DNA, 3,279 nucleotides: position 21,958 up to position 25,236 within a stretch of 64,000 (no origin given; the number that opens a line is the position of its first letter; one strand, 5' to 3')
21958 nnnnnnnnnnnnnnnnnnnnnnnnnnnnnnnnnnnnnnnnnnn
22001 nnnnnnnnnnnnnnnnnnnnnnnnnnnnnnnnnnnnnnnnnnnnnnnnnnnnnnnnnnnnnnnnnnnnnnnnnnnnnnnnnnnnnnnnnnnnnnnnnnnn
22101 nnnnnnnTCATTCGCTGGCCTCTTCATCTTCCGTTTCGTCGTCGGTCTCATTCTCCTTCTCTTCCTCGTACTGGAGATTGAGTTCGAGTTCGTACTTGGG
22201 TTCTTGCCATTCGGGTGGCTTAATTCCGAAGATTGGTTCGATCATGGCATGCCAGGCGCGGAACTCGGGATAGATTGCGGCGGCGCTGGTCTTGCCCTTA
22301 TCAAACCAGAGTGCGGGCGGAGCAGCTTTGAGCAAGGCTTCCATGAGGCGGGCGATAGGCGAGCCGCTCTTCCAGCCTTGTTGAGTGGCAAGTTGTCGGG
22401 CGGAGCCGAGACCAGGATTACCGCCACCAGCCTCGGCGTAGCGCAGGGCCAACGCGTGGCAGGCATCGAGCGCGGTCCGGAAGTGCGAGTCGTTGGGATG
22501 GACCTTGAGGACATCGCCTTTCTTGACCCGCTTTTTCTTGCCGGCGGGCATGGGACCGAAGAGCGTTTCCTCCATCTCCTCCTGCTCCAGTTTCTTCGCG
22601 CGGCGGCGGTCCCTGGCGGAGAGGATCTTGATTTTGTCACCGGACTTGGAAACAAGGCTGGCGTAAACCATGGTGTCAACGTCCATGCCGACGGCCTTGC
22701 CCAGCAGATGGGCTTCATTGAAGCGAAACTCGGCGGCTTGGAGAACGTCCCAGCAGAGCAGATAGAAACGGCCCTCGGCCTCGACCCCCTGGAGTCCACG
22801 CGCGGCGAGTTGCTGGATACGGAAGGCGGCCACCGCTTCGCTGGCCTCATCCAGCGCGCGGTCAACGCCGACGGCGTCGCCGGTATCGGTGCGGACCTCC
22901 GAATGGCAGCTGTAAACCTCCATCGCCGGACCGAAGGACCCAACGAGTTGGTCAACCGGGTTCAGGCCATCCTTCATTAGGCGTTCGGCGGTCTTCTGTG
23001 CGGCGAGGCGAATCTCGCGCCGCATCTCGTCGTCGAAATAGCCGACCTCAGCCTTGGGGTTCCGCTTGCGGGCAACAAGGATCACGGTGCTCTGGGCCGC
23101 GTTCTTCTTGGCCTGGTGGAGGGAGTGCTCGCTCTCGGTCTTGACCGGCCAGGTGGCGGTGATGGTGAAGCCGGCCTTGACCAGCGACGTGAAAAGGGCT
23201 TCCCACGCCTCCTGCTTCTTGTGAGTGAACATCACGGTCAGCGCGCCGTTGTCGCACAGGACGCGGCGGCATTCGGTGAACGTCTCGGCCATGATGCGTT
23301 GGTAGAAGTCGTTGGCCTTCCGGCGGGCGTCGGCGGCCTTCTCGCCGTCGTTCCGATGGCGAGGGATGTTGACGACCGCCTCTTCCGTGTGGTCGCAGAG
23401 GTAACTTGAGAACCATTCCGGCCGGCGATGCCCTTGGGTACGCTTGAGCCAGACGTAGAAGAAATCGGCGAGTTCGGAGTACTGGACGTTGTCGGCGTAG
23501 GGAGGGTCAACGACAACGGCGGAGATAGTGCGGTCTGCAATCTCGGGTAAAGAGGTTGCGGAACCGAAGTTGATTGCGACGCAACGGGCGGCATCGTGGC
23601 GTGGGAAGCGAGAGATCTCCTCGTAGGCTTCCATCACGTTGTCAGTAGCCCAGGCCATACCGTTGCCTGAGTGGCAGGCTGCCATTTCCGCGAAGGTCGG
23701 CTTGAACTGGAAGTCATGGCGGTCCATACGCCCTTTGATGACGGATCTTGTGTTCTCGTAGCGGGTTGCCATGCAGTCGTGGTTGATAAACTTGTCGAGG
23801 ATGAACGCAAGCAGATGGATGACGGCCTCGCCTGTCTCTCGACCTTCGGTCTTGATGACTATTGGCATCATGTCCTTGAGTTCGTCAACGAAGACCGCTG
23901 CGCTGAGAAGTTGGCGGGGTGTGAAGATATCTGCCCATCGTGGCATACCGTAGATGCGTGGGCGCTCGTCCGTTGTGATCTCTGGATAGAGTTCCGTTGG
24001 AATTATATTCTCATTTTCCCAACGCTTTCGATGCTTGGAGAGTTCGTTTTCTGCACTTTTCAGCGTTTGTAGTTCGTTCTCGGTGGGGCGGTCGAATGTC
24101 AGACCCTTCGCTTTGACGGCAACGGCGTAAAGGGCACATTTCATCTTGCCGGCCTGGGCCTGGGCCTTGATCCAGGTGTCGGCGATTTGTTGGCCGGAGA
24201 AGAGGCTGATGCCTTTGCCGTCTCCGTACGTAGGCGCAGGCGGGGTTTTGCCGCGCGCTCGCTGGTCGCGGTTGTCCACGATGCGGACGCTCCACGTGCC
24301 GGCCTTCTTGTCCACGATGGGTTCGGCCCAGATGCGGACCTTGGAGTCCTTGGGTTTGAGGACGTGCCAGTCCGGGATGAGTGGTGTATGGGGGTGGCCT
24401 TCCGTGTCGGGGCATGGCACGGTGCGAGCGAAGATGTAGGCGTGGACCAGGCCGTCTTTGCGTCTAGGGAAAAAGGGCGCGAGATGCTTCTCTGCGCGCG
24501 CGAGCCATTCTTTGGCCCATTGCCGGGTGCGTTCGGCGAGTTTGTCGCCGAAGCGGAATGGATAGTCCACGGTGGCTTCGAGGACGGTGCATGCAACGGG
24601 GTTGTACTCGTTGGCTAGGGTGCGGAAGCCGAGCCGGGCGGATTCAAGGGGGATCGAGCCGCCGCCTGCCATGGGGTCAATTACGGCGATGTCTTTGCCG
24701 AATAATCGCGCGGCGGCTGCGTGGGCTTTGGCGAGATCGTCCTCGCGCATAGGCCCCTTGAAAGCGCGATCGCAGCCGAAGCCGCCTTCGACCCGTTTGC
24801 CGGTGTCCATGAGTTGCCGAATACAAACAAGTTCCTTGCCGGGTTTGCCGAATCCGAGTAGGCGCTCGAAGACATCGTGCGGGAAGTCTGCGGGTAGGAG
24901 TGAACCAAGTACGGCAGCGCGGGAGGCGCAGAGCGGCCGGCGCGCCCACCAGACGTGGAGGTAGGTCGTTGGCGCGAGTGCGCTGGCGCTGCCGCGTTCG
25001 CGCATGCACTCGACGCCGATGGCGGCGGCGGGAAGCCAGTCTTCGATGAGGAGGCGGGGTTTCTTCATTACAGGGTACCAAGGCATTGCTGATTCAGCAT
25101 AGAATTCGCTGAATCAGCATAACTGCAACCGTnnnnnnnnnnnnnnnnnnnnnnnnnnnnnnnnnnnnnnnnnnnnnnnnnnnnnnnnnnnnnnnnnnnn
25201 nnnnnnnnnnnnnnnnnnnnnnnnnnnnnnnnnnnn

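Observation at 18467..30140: Five-gene BREX-related but PglZ-less defense operon: DUF499 ATPase / small protein / AlbA_2-HATPase-wHTH / DUF1156 DPPY methylase / PLD-SNF2 helicase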

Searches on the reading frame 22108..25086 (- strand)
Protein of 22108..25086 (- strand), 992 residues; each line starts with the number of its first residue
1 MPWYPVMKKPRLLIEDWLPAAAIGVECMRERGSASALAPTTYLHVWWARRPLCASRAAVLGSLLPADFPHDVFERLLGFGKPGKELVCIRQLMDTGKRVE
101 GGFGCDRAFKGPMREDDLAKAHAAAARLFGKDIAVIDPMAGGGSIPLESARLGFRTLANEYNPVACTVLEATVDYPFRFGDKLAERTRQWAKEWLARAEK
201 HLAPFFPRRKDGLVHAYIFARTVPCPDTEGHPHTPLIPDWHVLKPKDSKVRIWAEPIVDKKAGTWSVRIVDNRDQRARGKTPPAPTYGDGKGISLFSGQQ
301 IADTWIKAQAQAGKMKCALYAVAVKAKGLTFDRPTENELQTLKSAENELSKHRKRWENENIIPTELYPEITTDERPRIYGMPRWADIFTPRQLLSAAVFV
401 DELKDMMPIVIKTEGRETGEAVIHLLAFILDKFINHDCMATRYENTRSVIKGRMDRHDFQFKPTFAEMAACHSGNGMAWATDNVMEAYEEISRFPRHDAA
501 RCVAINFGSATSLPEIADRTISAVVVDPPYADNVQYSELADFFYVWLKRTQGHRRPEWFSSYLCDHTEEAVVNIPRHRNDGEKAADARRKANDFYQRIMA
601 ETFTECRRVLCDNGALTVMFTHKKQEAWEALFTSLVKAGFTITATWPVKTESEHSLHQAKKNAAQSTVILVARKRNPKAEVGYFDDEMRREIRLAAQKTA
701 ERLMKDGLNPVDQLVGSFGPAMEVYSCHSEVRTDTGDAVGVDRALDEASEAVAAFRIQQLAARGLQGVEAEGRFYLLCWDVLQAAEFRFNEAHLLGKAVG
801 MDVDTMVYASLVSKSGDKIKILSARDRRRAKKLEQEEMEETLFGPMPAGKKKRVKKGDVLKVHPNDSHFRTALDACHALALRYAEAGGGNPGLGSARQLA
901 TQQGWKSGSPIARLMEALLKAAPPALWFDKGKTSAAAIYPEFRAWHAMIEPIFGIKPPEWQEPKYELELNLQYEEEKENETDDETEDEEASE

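Call 3: search_protein_families(library=pfam, proteins=[window:22108-25086:-], max_evalue=0.01)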
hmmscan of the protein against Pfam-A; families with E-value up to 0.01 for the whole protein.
window:22108-25086:- (992 aa): 3 families
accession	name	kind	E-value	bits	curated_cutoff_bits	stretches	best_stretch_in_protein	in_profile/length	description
PF06634.17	DUF1156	-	2.8e-15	56.6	24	1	17-66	1-49/73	Protein of unknown function (DUF1156)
PF01555.25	N6_N4_Mtase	-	6.1e-05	23.5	26.7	1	522-688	2-118/221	DNA methylase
PF01170.24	UPF0020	-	0.00095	19.3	22.3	0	118-168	16-65/197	RMKL-like, methyltransferase domain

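Call 4: search_protein_families(library=padloc, proteins=[window:22108-25086:-], max_evalue=0.01)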
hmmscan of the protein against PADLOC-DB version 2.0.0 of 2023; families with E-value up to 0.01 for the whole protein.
window:22108-25086:- (992 aa): 15 families
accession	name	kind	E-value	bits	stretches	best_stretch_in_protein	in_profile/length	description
PDLC00661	HmaB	-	1.2e-81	272.9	3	213-828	267-876/973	DNA-adenine methylase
PDLC00660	HmaB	-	7.6e-79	263.7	3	213-827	266-869/967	DNA-adenine methylase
PDLC02189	DUF1156_MTase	-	5.2e-46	155.3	3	328-705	385-707/944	-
PDLC03352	MTase_II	-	1.9e-39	133.2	3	319-550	352-595/1023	Type II methyltransferase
PDLC03233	MTase_II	-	2.4e-30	103.7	1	118-675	108-644/731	Type II methyltransferase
PDLC03314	MTase_II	-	1.5e-28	97.4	3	524-704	550-706/944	Type II methyltransferase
PDLC02541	PglX|PglXI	-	1.9e-16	57.4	1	356-676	351-624/919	PglXI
PDLC03312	MTase_II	-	1.1e-09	34.5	1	491-640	499-626/1344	Type II methyltransferase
PDLC03346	MTase_II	-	2.2e-08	30.3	1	519-670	606-732/1068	Type II methyltransferase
PDLC03319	MTase_II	-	4.1e-07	27.2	0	509-645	281-393/503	Type II methyltransferase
PDLC03367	MTase_II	-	2.8e-05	20.7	0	587-641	389-443/633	Type II methyltransferase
PDLC03325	MTase_II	-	7.5e-05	19.6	1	504-546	276-317/426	Type II methyltransferase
PDLC03299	MTase_II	-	0.00024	18.7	0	587-699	54-159/296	Type II methyltransferase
PDLC03224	MTase_II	-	0.00084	16.4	0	134-172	96-134/481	Type II methyltransferase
PDLC03376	MTase_II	-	0.0066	14.3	0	489-540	95-146/249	Type II methyltransferase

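Call 21: search_protein_families(library=ncbifam, proteins=[window:22108-25086:-], max_evalue=0.001)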
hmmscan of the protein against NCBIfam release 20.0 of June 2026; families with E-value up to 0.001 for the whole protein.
window:22108-25086:- (992 aa): 1 family
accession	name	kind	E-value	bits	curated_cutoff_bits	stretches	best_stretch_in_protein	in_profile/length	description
NF042963.1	DUF1156_antiphage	equivalog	5.2e-61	206.9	1000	3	326-705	404-734/960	anti-phage-associated DUF1156 domain-containing protein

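Call 51: search_dna_similar(query=window:22108-25086:-, collection=plasmids, mode=protein, max_rows=60, rows=spread)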
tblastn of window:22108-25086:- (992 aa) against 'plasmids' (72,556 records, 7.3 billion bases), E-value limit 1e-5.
Records with a match: 215; places in all: 246; records where one place covers at least 80% of the query: 99.
Best place of each record, by identity: <60% 215.
By first word of the organism name: Klebsiella 28; Rhodococcus 22; Thermus 16; Acinetobacter 7; Nostoc 6; Leptolyngbya 6; Halobacterium 5; Haloarcula 5; Streptomyces 5; Aminobacter 4; and 74 more.
By predicted mobility (MOB-suite, as given by PLSDB): non-mobilizable 126; conjugative 59; mobilizable 30.
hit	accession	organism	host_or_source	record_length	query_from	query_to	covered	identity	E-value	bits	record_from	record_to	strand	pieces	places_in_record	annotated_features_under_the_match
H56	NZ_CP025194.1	Roseomonas mucosa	Homo sapiens,clinical, human skin, ...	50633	8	962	96%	56.9%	0e+0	994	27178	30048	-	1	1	DUF1156 domain-containing protein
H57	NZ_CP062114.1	Aminobacter sp. SR38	bacterial pure culture,soil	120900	13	962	96%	35.0%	3e-143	481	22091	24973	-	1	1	DUF1156 domain-containing protein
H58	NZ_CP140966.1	Sinorhizobium medicae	Medicago lupulina,whole organism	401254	13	962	96%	34.9%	1e-143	482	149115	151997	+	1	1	DUF1156 domain-containing protein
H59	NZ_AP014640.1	Leptolyngbya boryana IAM M-101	-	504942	8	923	92%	31.4%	1e-117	406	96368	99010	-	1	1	DUF1156 domain-containing protein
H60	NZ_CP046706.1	Nostoc sp. ATCC 53789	-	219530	8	923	92%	31.0%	4e-119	410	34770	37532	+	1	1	DUF1156 domain-containing protein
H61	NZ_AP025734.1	Nostoc cf. commune SO-36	-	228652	8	923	92%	30.4%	4e-116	401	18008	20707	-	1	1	DUF1156 domain-containing protein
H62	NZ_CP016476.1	Picosynechococcus sp. PCC 7003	cell culture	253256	8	923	92%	29.6%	4e-106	372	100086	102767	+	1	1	DUF1156 domain-containing protein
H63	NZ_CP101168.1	Haloglomus halophilum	cell culture,salt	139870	14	923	92%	29.1%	2e-100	355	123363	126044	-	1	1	DUF1156 domain-containing protein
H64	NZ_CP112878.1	Pseudanabaena galeata CCNP1313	-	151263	8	829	83%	31.7%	2e-109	381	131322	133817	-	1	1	DUF1156 domain-containing protein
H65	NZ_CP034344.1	Haloplanus rallus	cell culture,Non-purified solar salt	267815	11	923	92%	28.2%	7e-80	293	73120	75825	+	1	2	DUF1156 domain-containing protein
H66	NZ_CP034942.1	Halorubrum ezzemoulense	Cell Culture,Hypersaline Lake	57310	12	923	92%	27.5%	4e-81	297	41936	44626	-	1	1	DUF1156 domain-containing protein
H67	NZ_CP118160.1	Halosimplex aquaticum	cell culture,solar salterns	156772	11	923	92%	27.0%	2e-86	313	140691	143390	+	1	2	DUF1156 domain-containing protein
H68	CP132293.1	Haloferacaceae archaeon XH8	cell culture,Pickle salt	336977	11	918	92%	26.3%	4e-82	300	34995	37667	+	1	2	record has no annotation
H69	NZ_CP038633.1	Halobacterium salinarum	cell culture,DSM:3754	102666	94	923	84%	27.9%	6e-80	293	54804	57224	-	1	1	hypothetical protein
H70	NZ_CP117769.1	Nostoc sp. UHCC 0926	whole organism,lichen surface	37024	7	840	84%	26.9%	6e-74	275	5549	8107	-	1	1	DUF1156 domain-containing protein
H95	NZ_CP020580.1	Acinetobacter baumannii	Homo sapiens,Bronchial washing fluid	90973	336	776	44%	24.1%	3e-15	89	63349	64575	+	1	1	anti-phage-associated DUF1156 domain-containing protein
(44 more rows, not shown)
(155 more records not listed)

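Call 52: get_annotated_region(hit=H95, flank=8000)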
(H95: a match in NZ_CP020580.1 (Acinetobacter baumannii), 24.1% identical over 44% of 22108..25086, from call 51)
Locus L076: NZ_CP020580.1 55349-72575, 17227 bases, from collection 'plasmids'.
description: Acinetobacter baumannii strain SSMA17 plasmid pSSMA17_1, complete sequence
organism: Acinetobacter baumannii (NCBI taxid 470)
taxonomy: Bacteria; Pseudomonadota; Gammaproteobacteria; Moraxellales; Moraxellaceae; Acinetobacter; Acinetobacter baumannii
host: -; source: Homo sapiens,Bronchial washing fluid; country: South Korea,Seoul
typing (MOB-suite, as given by PLSDB): conjugative; replicon rep_cluster_734; relaxase MOBF; mating-pair formation MPF_F
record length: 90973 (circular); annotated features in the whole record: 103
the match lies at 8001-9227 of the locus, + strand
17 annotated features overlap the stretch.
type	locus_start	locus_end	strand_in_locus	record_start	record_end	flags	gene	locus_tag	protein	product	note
CDS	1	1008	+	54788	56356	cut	-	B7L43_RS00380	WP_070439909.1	Tn7-like element transposition protein TnsE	-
CDS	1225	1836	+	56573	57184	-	-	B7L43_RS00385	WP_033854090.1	hypothetical protein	-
CDS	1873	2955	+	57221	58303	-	-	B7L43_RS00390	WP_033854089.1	XRE family transcriptional regulator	-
CDS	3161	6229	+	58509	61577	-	-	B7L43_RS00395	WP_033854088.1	anti-phage-associated DUF499 domain-containing protein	GO:0051607 - defense response to virus [Evidence IEA]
CDS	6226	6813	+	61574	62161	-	-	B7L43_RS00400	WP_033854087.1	anti-phage-associated DUF3780 domain-containing protein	GO:0051607 - defense response to virus [Evidence IEA]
CDS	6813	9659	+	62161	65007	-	-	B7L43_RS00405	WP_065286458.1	anti-phage-associated DUF1156 domain-containing protein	GO:0051607 - defense response to virus [Evidence IEA]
CDS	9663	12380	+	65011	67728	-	-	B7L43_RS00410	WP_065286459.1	phospholipase D-like domain-containing anti-phage protein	GO:0051607 - defense response to virus [Evidence IEA]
CDS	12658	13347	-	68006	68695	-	-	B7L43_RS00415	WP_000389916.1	DUF2786 domain-containing protein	-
CDS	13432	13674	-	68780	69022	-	-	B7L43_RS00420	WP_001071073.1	hypothetical protein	-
CDS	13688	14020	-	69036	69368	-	-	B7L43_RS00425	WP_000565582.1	hypothetical protein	-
CDS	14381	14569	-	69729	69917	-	-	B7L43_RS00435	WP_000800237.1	hypothetical protein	-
CDS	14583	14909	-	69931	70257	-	-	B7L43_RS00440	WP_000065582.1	H-NS histone family protein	-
CDS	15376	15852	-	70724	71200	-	-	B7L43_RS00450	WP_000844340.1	thermonuclease family protein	-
CDS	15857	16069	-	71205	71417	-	-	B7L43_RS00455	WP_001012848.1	hypothetical protein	-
CDS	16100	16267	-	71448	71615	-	-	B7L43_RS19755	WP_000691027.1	hypothetical protein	-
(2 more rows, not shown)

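Call 53: get_annotated_region(hit=H56, flank=9000)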
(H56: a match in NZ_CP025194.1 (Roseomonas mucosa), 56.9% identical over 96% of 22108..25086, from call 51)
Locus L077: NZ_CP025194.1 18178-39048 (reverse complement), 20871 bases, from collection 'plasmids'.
description: Roseomonas mucosa strain AD1 plasmid unnamed6, complete sequence
organism: Roseomonas mucosa (NCBI taxid 207340)
taxonomy: Bacteria; Pseudomonadota; Alphaproteobacteria; Rhodospirillales; Acetobacteraceae; Roseomonas; Roseomonas mucosa
host: -; source: Homo sapiens,clinical, human skin, atopic dermatitis; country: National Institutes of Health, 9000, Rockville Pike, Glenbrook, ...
typing (MOB-suite, as given by PLSDB): non-mobilizable
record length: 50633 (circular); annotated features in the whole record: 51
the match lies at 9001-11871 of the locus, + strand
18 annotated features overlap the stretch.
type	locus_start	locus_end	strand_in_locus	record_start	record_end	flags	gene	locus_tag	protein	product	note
CDS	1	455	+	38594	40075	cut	istA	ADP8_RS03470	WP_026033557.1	IS21 family transposase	-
CDS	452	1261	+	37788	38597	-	istB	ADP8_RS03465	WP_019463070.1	IS21-like element helper ATPase IstB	-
CDS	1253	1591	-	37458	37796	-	-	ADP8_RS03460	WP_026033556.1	hypothetical protein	-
CDS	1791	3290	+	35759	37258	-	istA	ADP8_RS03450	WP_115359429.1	IS21 family transposase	-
CDS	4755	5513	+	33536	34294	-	-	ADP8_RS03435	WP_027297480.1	HNH endonuclease signature motif containing protein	-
CDS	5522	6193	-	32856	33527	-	-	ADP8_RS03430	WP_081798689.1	hypothetical protein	-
CDS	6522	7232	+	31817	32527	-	-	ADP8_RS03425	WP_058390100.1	IS6 family transposase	-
CDS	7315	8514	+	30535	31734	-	-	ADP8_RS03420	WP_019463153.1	hypothetical protein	-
CDS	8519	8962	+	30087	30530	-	-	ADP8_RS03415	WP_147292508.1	hypothetical protein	-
CDS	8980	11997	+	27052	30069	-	-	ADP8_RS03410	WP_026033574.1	DUF1156 domain-containing protein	-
CDS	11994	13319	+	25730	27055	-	-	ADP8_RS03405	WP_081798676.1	MBL fold metallo-hydrolase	-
CDS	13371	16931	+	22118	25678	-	-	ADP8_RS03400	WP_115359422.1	helicase-related protein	-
CDS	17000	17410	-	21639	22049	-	-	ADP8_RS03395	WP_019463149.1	type II toxin-antitoxin system VapC family toxin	-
CDS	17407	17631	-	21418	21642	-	vapB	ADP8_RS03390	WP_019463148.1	type II toxin-antitoxin system VapB family antitoxin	-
CDS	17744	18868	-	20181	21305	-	-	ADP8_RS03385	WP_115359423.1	site-specific integrase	GO:0015074 - DNA integration [Evidence IEA]; GO:0006310 - DNA recombination [Evidence IEA]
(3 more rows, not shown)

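Call 54: find_homologous_proteins(query=L076:6226-6813:+)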
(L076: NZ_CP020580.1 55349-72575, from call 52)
Query L076:6226-6813:+ (195 aa): 1327 proteins with E <= 0.001 among 1396 candidates; the best 120 are listed.
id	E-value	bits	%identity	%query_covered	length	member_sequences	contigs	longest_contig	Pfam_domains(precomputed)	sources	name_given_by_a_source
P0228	5.8e-119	413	89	100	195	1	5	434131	PF12635.13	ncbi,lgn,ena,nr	ncbi:TPA: DUF3780 domain-containing protein [Escherichia coli]|nr:DUF3780 domain-containing protein 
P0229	3.2e-118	410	89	100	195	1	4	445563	PF12635.13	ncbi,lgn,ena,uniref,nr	ncbi:anti-phage-associated DUF3780 domain-containing protein [Escherichia coli]|uniref:anti-phage-as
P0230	1.2e-117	409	88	100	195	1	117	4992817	PF12635.13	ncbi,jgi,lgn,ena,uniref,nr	ncbi:Protein of uncharacterised function (DUF3780) [Enterobacter hormaechei]|jgi:hypothetical protei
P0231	1.5e-117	408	89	100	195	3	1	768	PF12635.13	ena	-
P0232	4.5e-117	407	88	100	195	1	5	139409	PF12635.13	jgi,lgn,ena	-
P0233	4.7e-117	407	88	100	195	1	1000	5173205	PF12635.13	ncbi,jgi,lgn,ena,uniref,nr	ncbi:anti-phage-associated DUF3780 domain-containing protein [Escherichia coli]|uniref:DUF3780 domai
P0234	7.3e-117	406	88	100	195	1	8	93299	PF12635.13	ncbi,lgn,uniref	ncbi:anti-phage-associated DUF3780 domain-containing protein [Enterobacter bugandensis]|uniref:anti-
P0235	1.2e-116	405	88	100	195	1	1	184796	PF12635.13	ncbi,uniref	ncbi:anti-phage-associated DUF3780 domain-containing protein [Escherichia coli]|uniref:anti-phage-as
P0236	1.6e-116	405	88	100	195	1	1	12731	PF12635.13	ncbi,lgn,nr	ncbi:DUF3780 domain-containing protein [Escherichia coli]|nr:DUF3780 domain-containing protein [Esch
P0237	1.8e-116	405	88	100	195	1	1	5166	PF12635.13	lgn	-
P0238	1.8e-116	405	88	100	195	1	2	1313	PF12635.13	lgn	-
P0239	4.3e-116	403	88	100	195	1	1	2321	PF12635.13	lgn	-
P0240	4.4e-116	403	87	100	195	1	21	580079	PF12635.13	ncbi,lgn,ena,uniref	ncbi:TPA: anti-phage-associated DUF3780 domain-containing protein [Enterobacter roggenkampii]|uniref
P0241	7.0e-116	403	88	100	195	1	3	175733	PF12635.13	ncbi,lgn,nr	ncbi:DUF3780 domain-containing protein [Escherichia coli]|nr:DUF3780 domain-containing protein [Esch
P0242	8.1e-116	403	88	100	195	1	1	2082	PF12635.13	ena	-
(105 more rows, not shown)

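Call 68: predict_structure(alignment_id=A6)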
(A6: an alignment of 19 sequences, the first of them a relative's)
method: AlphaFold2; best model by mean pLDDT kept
length: 195 residues; sequences in the alignment: 19
mean_pLDDT: 54.1   pTM: 0.51
mean pLDDT of the five models: 54.1, 49.6, 48.4, 46.6, 45.9
residues with pLDDT >= 90: 0; 70-90: 55; 50-70: 61; < 50: 79
segments of 3 or more residues with pLDDT < 50: 1-15, 37-53, 83-86, 142-147, 161-195
pLDDT, mean of each block of 10 residues (from residue 1): 25 46 52 51 39 57 77 69 50 71 72 77 78 66 47 60 33 32 37 32
secondary structure, 60 per line:
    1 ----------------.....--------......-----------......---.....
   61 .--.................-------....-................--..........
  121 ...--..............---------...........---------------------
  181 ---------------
elements in order: E17-21 E30-35 E47-52 H56-61 H64-80 E88-91 H93-108 H111-123 H126-139 H149-159

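Call 90: search_solved_structures(query=window:22108-25086:-, max_evalue=0.01)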
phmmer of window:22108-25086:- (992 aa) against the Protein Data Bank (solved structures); distinct sequences matched with E-value up to 0.01: 0.
